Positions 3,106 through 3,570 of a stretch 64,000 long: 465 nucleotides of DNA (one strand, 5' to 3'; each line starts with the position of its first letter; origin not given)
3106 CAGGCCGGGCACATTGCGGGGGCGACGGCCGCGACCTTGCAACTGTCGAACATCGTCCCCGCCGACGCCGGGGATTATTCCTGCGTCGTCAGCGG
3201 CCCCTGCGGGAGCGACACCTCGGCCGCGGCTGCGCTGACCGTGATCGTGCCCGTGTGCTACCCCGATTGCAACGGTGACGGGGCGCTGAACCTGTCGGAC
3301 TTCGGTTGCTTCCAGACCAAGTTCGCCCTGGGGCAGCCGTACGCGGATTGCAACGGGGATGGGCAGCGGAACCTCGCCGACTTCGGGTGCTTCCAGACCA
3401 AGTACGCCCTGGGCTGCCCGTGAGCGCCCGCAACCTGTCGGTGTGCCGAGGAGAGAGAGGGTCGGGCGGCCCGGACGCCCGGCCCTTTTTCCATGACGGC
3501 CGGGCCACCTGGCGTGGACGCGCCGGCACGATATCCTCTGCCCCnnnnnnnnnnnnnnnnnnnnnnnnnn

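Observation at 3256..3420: A 55-aa Cys-rich dockerin-like tail recurs at the extreme C-terminus of five unrelated secreted proteins, with no visible partner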

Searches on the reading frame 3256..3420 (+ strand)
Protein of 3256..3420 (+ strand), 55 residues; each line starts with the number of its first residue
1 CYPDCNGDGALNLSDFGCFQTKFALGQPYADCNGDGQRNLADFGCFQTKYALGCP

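Call 15: search_protein_families(library=pfam, proteins=[window:3256-3420:+], max_evalue=10)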
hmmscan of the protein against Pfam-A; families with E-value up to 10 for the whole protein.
seq(55 aa): 3 families
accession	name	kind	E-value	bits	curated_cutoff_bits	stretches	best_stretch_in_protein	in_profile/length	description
PF00404.24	Dockerin_1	-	0.0014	19.2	22.9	1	3-43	2-49/57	Dockerin type I domain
PF00036.39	EF-hand_1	-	0.043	13.8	25.4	1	4-19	10-25/29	EF hand domain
PF13499.12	EF-hand_7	-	0.16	12.8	30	1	4-28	12-36/67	EF-hand domain pair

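Call 17: find_homologous_proteins(query=A1, max_evalue=0.001)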
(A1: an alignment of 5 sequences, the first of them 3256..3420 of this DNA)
Query A1 (5 sequences) (55 aa, profile of the alignment): 62 proteins with E <= 0.001 among 66 candidates.
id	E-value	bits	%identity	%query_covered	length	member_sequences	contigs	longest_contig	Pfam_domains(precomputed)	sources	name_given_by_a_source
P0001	3.3e-31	125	89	100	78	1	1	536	-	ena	-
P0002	2.3e-29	119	84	100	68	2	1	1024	-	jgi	jgi:hypothetical protein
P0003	1.2e-28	117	85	100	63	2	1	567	-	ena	-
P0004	1.5e-28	117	82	100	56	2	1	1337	-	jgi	jgi:hypothetical protein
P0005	4.4e-28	115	82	100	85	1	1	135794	-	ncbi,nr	ncbi:MAG: hypothetical protein IT437_03210 [Phycisphaerales bacterium]|nr:hypothetical protein [Phyc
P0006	1.5e-27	114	85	96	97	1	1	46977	-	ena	-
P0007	2.9e-27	113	81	98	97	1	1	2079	-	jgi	jgi:hypothetical protein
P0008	8.0e-27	111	80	100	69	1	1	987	-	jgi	jgi:hypothetical protein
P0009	1.3e-26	111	78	100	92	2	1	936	-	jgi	jgi:hypothetical protein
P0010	5.3e-26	109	80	100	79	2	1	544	-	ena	-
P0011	1.7e-25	107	75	100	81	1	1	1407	-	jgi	jgi:hypothetical protein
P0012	2.6e-25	106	75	100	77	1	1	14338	-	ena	-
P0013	1.8e-24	104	75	100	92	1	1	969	-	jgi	jgi:hypothetical protein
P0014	1.5e-23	101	80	84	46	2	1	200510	-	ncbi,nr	ncbi:MAG: hypothetical protein IT437_02630, partial [Phycisphaerales bacterium]|nr:hypothetical prot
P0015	5.6e-23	99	83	84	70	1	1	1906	-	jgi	jgi:hypothetical protein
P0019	1.1e-21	95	69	100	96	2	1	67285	-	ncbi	-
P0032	9.0e-19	85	71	87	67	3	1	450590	-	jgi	jgi:hypothetical protein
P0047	2.6e-15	74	60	82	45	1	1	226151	-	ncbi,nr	ncbi:MAG: hypothetical protein IT437_12685, partial [Phycisphaerales bacterium]|nr:hypothetical prot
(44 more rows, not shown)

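Call 19: find_related_loci(query=A1, collection=genome_contigs, flank=3000)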
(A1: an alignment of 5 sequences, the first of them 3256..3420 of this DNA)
Query A1 (55 aa) in genome_contigs; peptide patterns used: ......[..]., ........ (x = any residue, [..] = any of these).
270 stretches matched a pattern; 70 encode a relative of the query (tblastn E <= 1e-3); 69 distinct loci.
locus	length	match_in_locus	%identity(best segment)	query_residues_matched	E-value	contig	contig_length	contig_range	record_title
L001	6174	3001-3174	85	1-55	4e-30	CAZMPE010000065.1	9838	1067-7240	MAG TPA_asm: uncultured Phycisphaeraceae bacterium isolate SRP237561_co1_283 genome assembly, contig: NODE_13396_length_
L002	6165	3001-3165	85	1-55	1e-29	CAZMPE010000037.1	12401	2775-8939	MAG TPA_asm: uncultured Phycisphaeraceae bacterium isolate SRP237561_co1_283 genome assembly, contig: NODE_9466_length_1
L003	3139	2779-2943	85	1-55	2e-29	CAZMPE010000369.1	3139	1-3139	MAG TPA_asm: uncultured Phycisphaeraceae bacterium isolate SRP237561_co1_283 genome assembly, contig: NODE_74764_length_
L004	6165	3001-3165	82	1-55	1e-28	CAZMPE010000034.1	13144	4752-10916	MAG TPA_asm: uncultured Phycisphaeraceae bacterium isolate SRP237561_co1_283 genome assembly, contig: NODE_8649_length_1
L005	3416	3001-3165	82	1-55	2e-28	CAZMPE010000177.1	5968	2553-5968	MAG TPA_asm: uncultured Phycisphaeraceae bacterium isolate SRP237561_co1_283 genome assembly, contig: NODE_28496_length_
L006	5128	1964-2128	84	1-55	2e-28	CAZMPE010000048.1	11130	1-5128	MAG TPA_asm: uncultured Phycisphaeraceae bacterium isolate SRP237561_co1_283 genome assembly, contig: NODE_11230_length_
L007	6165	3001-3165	80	1-55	2e-28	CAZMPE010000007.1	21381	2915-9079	MAG TPA_asm: uncultured Phycisphaeraceae bacterium isolate SRP237561_co1_283 genome assembly, contig: NODE_3976_length_2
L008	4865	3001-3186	75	1-55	3e-28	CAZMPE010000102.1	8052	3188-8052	MAG TPA_asm: uncultured Phycisphaeraceae bacterium isolate SRP237561_co1_283 genome assembly, contig: NODE_18138_length_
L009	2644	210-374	82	1-55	4e-28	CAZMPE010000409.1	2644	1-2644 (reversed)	MAG TPA_asm: uncultured Phycisphaeraceae bacterium isolate SRP237561_co1_283 genome assembly, contig: NODE_96975_length_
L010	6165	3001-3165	80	1-55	5e-28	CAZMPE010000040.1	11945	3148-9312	MAG TPA_asm: uncultured Phycisphaeraceae bacterium isolate SRP237561_co1_283 genome assembly, contig: NODE_10025_length_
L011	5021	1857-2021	82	1-55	5e-28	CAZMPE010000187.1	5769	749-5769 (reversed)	MAG TPA_asm: uncultured Phycisphaeraceae bacterium isolate SRP237561_co1_283 genome assembly, contig: NODE_30034_length_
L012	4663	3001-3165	82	1-55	6e-28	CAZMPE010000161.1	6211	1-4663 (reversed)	MAG TPA_asm: uncultured Phycisphaeraceae bacterium isolate SRP237561_co1_283 genome assembly, contig: NODE_26775_length_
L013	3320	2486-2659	85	1-55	8e-28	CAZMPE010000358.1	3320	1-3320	MAG TPA_asm: uncultured Phycisphaeraceae bacterium isolate SRP237561_co1_283 genome assembly, contig: NODE_68571_length_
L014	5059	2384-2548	80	1-55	1e-27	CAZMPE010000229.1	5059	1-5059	MAG TPA_asm: uncultured Phycisphaeraceae bacterium isolate SRP237561_co1_283 genome assembly, contig: NODE_36557_length_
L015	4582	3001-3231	75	1-55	1e-27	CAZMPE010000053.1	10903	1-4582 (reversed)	MAG TPA_asm: uncultured Phycisphaeraceae bacterium isolate SRP237561_co1_283 genome assembly, contig: NODE_11528_length_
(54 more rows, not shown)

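Call 24: search_protein_representatives(alignment_id=A1)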
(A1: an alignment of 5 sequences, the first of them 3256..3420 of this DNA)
Query: 5 sequences, 55 profile positions. Proteins with E-value up to 0.001 (for the whole library): 6201; up to 1e-10: 1124; up to 1e-30: 7. The best 150 are listed.
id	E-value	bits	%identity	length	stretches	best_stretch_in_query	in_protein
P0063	1.9e-42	159.6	-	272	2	1-54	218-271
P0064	2.4e-38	146.6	-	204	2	1-55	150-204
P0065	4.6e-34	132.8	-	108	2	4-55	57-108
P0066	6.8e-32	125.9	-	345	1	1-55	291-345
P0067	1.6e-31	124.7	-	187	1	1-55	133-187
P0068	2.3e-31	124.1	-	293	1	1-55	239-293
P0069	3.4e-31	123.6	-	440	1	1-55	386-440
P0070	1.2e-30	121.9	-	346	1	1-55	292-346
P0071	1.6e-30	121.5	-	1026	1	1-55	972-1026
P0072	2.0e-30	121.2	-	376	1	1-55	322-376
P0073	2.0e-30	121.2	-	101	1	1-55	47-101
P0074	5.0e-30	119.9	-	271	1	1-55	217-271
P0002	7.4e-30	119.3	-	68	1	1-55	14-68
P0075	8.5e-30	119.1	-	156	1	1-55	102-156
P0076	1.1e-29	118.8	-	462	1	1-55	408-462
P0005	1.4e-28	115.2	-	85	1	1-55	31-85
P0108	2.5e-26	108.1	-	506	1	1-55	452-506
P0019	3.4e-22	94.8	-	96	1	1-55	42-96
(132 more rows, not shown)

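Call 61: search_protein_families(library=pfam, alignment_id=A6, max_evalue=0.001)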
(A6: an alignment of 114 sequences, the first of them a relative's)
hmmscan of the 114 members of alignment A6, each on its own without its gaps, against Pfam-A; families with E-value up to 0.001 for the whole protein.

A. member 1, P0063 (272 aa): 3 families
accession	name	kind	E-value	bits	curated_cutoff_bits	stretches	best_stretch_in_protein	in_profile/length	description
PF00036.39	EF-hand_1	-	0.00026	20.8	25.4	0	81-99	6-24/29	EF hand domain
PF13499.12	EF-hand_7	-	0.00045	21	30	0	81-104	8-31/67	EF-hand domain pair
PF13405.12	EF-hand_6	-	0.00075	19.5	25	0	81-100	6-25/30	EF-hand domain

B. families by the number of members that match (of 114 scanned): 59 families (the first 25 are shown)
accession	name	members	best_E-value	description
PF17164.10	DUF5122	12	4.6e-27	Domain of unknown function (DUF5122) beta-propeller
PF12768.13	Rax2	12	1.9e-18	Rax2 C-terminal beta propeller domain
PF19565.4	DUF6087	11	1e-12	Family of unknown function (DUF6087)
PF13517.12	FG-GAP_3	5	2.1e-48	FG-GAP-like repeat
PF01839.29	FG-GAP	5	5.1e-17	FG-GAP repeat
PF13927.12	Ig_3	5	1.3e-07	Immunoglobulin domain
PF07679.22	I-set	5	2.5e-07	Immunoglobulin I-set domain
PF24251.1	DUF7453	4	2.9e-110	Family of unknown function (DUF7453)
PF24681.1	Kelch_KLHDC2_KLHL20_DRC7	4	4.2e-25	KLHDC2/KLHL20/DRC7 Kelch-repeats domain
PF13229.12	Beta_helix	4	1e-11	Right handed beta helix region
PF14312.12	FG-GAP_2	3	3e-36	FG-GAP repeat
PF24981.1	Beta-prop_ATRN-LZTR1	3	2e-15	Attractin/LZTR1 beta-propeller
PF06739.17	SBBP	3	4.1e-15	Beta-propeller repeat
PF14339.12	DUF4394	3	6.9e-14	Domain of unknown function (DUF4394)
PF13418.12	Kelch_4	3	6.5e-10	Galactose oxidase, central domain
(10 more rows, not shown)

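Call 62: search_protein_families(library=ncbifam, alignment_id=A6, max_evalue=0.001)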
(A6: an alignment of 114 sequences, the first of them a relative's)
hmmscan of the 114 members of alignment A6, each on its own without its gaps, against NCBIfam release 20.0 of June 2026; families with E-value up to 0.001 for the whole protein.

A. member 1, P0063 (272 aa): 1 family
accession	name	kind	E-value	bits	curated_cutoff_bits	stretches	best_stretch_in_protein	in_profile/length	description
NF041540.1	dockerin_GC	domain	4.5e-13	49.4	29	2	218-271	1-67/67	GC-type dockerin domain-anchored protein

B. families by the number of members that match (of 114 scanned): 25 families
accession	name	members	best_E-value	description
NF041540.1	dockerin_GC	112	6.9e-22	GC-type dockerin domain-anchored protein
TIGR02913.1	HAF_rpt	10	2.8e-22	HAF repeat protein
TIGR05002.1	NxxGxxAF_repeat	3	8.7e-110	choice-of-anchor tandem repeat NxxGxxAF-containing protein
NF047494.1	Lepto_SBBP_lipo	3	4e-38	SBBP repeat beta-propeller lipoprotein, LipL53 family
NF033206.1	ScyE_fam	3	3.4e-11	ScyD/ScyE family protein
NF038127.1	FDP_fam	2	5.7e-14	DVUA0089 family protein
NF041518.1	choice_anch_Q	2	1.8e-05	choice-of-anchor Q domain-containing protein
TIGR03921.1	T7SS_mycosin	1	4e-42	type VII secretion-associated serine protease mycosin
NF038128.1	choice_anch_J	1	1.5e-34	choice-of-anchor J domain-containing protein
NF033595.1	denti_PrtP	1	2.5e-25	dentilisin complex serine proteinase subunit PrtP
NF049966.1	QH_SP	1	2.4e-15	subtilisin-like serine protease QhpE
NF041898.1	pec_ly_PelI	1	1.6e-14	pectate lyase PelI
TIGR03895.1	protease_PatA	1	1.1e-11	PatA/PatG family cyanobactin maturation protease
TIGR02608.1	delta_60_rpt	1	6.1e-11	delta-60 repeat domain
NF040553.1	SGO_0316_fam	1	1.1e-08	SGO_0316/SGO_0317 family LPXTG-anchored serine peptidase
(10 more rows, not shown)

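Call 63: find_encoding_contigs(protein=P0005, flank=10000, max_places=2)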
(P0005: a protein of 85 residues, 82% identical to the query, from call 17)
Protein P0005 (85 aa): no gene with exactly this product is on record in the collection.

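Call 64: find_encoding_contigs(protein=P0047, flank=10000, max_places=2)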
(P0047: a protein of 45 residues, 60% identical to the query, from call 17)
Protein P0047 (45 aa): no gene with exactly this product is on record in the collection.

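Call 65: find_encoding_contigs(protein=P0032, flank=10000, max_places=2)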
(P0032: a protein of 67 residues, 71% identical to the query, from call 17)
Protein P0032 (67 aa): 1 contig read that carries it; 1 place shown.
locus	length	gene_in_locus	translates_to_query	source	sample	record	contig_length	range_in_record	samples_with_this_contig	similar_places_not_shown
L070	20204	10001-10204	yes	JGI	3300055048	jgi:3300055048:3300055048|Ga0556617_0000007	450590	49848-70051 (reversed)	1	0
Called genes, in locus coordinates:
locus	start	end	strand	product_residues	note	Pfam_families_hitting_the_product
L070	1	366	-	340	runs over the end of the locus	PF13489:Methyltransf_23, PF05175:MTS (weak), PF08241:Methyltransf_11, PF08242:Methyltransf_12, PF13649:Methyltransf_25, PF13847:Methyltransf_31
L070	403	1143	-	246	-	PF00535:Glycos_transf_2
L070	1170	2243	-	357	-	PF00730:HhH-GPD, PF00633:HHH (weak), PF14815:NUDIX_4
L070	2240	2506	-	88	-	PF08712:Nfu_N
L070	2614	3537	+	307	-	PF02457:DAC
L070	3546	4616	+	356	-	-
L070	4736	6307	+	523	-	PF02874:ATP-synt_ab_N, PF09378:HAS-barrel (faint), PF00006:ATP-synt_ab, PF00306:ATP-synt_ab_C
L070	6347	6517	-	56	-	-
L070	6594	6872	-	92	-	PF01052:FliMN_C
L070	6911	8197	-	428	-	PF00109:ketoacyl-synt, PF02801:Ketoacyl-synt_C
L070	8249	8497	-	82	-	PF00550:PP-binding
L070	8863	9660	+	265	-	PF07285:DUF1444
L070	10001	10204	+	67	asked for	-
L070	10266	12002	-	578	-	PF01368:DHH, PF02272:DHHA1, PF17768:RecJ_OB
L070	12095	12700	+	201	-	PF01923:Cob_adeno_trans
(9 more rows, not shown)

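Call 66: find_encoding_contigs(protein=P0019, flank=10000, max_places=2)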
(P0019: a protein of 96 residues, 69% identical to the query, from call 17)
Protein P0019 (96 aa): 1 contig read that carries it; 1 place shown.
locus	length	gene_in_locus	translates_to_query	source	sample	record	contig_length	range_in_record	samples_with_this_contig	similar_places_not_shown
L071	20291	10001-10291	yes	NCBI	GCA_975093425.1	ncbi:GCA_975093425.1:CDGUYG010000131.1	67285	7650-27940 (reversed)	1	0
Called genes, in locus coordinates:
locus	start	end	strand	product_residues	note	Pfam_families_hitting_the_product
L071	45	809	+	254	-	-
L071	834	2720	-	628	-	PF01019:G_glu_transpept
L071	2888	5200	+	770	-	PF02244:Propep_M14, PF00246:Peptidase_M14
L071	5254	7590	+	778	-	PF00246:Peptidase_M14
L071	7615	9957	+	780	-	PF00082:Peptidase_S8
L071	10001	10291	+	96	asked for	-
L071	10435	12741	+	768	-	PF00246:Peptidase_M14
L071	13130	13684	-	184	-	-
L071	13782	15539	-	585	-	PF02321:OEP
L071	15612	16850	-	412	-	PF12704:MacB_PCD, PF02687:FtsX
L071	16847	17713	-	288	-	PF02463:SMC_N (weak), PF00005:ABC_tran, PF13304:AAA_21 (faint)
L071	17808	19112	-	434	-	PF00364:Biotin_lipoyl (faint), PF25917:BSH_RND, PF25973:BSH_CzcB (weak), PF25984:BSH_YknX (faint), PF25876:HH_MFP_RND, PF25989:YknX_C (weak)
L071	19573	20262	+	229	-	PF00440:TetR_N, PF16925:TetR_C_13, PF21993:TetR_C_13_2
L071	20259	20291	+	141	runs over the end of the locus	PF08570:DUF1761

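Call 83: find_encoding_contigs(protein=P0108, flank=10000, max_places=1)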
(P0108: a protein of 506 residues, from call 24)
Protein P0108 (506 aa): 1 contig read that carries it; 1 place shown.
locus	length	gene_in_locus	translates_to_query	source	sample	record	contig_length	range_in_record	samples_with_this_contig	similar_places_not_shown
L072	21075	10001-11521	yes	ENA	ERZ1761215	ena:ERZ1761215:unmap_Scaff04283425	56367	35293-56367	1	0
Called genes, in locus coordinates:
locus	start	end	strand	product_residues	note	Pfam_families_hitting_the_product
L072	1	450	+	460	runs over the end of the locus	PF13167:GTP-bdg_N, PF16360:GTP-bdg_M, PF01926:MMR_HSR1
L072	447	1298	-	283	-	PF03767:Acid_phosphat_B, PF13344:Hydrolase_6 (faint)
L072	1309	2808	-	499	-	PF07992:Pyr_redox_2, PF00070:Pyr_redox (weak), PF00890:FAD_binding_2 (weak), PF01266:DAO, PF03486:HI0933_like (faint), PF13450:NAD_binding_8, PF01593:Amino_oxidase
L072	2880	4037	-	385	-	-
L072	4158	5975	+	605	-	PF01039:Carboxyl_trans, PF03255:ACCA (weak)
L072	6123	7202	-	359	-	PF01594:AI-2E_transport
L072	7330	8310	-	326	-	PF09754:PAC2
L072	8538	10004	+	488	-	-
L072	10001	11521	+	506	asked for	PF24251:DUF7453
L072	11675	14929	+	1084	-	PF00082:Peptidase_S8 (weak)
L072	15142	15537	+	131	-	PF18902:DUF5658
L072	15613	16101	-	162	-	PF07977:FabA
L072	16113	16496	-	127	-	PF00550:PP-binding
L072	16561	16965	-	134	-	PF07977:FabA, PF21089:PKS_DH_N (weak), PF22818:ApeI-like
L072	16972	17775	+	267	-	PF11967:RecO_N, PF02565:RecO_C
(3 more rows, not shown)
